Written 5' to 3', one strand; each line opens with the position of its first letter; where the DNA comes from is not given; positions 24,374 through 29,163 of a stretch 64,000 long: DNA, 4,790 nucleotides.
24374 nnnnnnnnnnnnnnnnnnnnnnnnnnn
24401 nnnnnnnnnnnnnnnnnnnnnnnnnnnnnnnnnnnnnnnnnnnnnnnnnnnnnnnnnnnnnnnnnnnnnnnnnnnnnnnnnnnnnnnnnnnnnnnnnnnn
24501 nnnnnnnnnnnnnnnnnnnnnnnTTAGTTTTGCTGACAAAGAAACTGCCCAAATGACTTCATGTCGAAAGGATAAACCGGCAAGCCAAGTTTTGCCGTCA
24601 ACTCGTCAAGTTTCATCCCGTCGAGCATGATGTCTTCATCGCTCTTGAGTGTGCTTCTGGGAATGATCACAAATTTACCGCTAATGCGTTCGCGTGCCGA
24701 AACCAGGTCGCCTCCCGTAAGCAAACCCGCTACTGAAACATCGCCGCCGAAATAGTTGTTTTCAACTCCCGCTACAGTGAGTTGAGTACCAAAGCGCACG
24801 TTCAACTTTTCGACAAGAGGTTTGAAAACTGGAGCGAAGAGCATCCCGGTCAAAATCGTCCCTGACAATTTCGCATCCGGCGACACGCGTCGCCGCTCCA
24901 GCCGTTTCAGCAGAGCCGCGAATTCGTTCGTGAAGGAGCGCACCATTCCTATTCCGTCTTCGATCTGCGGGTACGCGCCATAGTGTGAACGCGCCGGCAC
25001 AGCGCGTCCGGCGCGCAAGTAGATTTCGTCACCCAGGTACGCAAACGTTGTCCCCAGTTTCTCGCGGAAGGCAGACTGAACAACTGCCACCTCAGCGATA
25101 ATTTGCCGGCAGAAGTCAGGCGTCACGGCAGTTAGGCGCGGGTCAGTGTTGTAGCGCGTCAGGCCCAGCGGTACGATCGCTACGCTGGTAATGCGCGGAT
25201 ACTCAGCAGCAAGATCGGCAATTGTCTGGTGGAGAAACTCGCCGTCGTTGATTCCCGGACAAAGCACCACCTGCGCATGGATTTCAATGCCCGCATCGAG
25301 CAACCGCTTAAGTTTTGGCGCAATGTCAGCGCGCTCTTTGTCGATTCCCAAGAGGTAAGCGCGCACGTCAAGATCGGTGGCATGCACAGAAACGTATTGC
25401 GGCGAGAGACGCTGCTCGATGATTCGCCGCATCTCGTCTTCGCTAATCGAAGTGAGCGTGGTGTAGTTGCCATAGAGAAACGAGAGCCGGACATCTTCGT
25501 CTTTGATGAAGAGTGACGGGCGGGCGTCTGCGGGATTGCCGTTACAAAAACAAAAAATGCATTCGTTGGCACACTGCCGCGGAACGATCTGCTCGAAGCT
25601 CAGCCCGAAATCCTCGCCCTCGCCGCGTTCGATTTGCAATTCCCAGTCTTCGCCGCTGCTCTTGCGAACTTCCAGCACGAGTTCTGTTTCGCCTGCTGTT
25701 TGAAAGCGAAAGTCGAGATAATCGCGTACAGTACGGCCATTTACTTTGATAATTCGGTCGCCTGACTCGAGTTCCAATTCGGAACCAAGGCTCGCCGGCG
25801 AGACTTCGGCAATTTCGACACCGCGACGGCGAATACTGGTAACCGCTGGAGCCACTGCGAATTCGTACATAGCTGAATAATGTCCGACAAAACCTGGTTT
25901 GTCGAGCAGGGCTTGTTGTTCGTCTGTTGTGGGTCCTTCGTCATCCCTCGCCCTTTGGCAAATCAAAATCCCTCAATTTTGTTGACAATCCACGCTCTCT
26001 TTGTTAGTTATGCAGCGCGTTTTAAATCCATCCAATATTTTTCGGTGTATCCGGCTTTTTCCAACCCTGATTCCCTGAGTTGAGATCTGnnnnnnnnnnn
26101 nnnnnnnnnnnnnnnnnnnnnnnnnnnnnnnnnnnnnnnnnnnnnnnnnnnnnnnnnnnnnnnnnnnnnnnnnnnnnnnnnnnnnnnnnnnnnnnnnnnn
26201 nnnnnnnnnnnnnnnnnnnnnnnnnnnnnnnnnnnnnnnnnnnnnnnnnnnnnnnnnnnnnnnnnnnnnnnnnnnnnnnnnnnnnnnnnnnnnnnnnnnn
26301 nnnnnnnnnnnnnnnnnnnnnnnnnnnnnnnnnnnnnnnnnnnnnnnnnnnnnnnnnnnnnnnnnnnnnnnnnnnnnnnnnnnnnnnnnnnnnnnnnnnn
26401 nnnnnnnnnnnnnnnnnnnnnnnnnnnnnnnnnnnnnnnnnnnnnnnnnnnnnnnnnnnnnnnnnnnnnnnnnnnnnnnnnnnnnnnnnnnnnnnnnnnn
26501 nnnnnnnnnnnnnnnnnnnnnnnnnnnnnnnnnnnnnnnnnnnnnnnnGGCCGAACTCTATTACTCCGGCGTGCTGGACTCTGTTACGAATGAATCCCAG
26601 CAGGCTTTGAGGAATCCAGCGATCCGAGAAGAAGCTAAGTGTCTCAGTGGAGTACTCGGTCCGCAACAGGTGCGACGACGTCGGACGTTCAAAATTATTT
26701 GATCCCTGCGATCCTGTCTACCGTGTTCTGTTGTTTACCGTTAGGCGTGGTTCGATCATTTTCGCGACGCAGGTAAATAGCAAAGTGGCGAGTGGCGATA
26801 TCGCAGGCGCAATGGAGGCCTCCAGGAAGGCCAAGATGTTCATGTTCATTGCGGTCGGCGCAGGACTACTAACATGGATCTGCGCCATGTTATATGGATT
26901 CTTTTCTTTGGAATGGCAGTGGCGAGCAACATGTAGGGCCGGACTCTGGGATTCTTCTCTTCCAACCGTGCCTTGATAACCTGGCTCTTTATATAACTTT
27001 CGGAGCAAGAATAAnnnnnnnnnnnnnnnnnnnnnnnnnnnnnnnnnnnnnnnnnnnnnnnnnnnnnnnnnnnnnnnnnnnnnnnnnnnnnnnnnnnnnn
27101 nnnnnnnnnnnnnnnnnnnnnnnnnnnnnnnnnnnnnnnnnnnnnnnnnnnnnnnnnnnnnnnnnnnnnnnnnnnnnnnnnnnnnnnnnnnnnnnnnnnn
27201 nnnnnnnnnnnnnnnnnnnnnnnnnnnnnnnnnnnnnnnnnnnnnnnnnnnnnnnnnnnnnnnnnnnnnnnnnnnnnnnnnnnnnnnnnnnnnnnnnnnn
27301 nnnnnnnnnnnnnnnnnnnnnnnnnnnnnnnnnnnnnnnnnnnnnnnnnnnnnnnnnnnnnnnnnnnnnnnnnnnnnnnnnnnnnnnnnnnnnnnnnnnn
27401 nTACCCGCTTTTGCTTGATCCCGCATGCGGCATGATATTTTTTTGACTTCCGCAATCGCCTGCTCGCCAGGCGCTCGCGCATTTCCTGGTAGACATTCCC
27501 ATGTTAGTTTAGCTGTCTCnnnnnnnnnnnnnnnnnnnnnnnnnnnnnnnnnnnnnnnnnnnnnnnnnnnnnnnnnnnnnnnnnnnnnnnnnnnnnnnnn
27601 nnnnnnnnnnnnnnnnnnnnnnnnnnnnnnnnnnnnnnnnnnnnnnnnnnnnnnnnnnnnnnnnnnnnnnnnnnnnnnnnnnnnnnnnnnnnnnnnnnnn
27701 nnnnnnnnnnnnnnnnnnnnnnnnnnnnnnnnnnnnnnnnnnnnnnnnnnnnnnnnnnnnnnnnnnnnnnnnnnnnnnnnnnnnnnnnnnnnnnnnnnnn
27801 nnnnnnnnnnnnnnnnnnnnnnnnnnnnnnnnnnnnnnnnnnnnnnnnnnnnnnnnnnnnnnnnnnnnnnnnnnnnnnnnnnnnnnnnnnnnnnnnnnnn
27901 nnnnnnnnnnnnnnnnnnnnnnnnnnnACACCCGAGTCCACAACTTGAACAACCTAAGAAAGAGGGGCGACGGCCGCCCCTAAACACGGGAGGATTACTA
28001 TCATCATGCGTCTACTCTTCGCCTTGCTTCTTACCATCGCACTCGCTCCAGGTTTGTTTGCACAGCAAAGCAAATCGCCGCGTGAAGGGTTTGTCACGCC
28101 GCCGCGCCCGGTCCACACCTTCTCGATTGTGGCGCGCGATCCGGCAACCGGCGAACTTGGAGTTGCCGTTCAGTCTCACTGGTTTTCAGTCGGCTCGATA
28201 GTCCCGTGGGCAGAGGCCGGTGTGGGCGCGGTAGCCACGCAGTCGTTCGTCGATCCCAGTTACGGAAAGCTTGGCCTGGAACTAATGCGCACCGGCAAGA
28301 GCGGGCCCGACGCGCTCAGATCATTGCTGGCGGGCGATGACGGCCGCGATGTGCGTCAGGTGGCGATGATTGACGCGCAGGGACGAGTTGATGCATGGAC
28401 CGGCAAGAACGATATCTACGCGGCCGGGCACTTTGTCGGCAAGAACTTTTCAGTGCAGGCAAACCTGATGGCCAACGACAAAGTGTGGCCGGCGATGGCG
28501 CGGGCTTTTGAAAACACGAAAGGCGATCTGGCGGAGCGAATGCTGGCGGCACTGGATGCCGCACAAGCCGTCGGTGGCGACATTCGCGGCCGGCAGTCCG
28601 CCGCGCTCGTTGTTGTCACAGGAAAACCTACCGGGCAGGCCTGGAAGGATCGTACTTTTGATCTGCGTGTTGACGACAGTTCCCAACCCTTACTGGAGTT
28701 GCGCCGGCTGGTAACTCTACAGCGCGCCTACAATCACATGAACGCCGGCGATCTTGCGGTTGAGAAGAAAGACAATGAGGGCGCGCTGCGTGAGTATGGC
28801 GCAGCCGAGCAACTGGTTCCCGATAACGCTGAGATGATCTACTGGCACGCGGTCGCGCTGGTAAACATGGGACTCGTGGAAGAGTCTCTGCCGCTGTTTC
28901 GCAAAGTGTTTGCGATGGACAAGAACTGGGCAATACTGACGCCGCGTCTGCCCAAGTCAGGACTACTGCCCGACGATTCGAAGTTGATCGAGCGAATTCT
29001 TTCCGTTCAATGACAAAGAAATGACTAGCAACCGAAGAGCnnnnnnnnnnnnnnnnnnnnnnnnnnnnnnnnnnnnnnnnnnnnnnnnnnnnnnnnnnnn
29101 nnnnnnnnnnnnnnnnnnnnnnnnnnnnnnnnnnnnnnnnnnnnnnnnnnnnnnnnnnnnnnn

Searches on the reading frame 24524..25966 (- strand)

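Call 94: search_protein_families(library=pfam, proteins=[window:24524-25966:-], max_evalue=0.000001)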
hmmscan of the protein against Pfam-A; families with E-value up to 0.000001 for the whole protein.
window:24524-25966:- (480 aa): 2 families
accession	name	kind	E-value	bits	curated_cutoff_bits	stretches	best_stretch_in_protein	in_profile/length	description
PF04459.17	DUF512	-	1.5e-54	184.8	25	1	265-467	1-200/202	Protein of unknown function (DUF512)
PF19238.5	Radical_SAM_2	-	4.4e-52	176.2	26.7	1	116-262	3-151/151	Radical SAM-like domain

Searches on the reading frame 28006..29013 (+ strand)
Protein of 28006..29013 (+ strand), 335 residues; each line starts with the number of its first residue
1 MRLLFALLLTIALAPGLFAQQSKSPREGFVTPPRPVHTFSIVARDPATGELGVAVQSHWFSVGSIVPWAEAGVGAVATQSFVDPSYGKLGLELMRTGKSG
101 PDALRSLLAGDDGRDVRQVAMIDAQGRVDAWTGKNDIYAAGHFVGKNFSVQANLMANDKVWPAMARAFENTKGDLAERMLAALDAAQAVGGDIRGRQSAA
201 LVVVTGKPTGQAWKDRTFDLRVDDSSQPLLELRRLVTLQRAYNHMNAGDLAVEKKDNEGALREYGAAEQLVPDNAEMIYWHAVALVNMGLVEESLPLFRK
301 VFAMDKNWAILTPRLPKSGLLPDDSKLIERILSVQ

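Call 95: search_protein_families(library=pfam, proteins=[window:28006-29013:+], max_evalue=0.000001)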
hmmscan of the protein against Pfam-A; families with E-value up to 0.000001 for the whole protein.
window:28006-29013:+ (335 aa): 1 family
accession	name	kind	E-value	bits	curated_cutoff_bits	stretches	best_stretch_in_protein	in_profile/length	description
PF06267.17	DUF1028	-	2.3e-72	243.3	26.2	1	38-232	1-193/193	Family of unknown function (DUF1028)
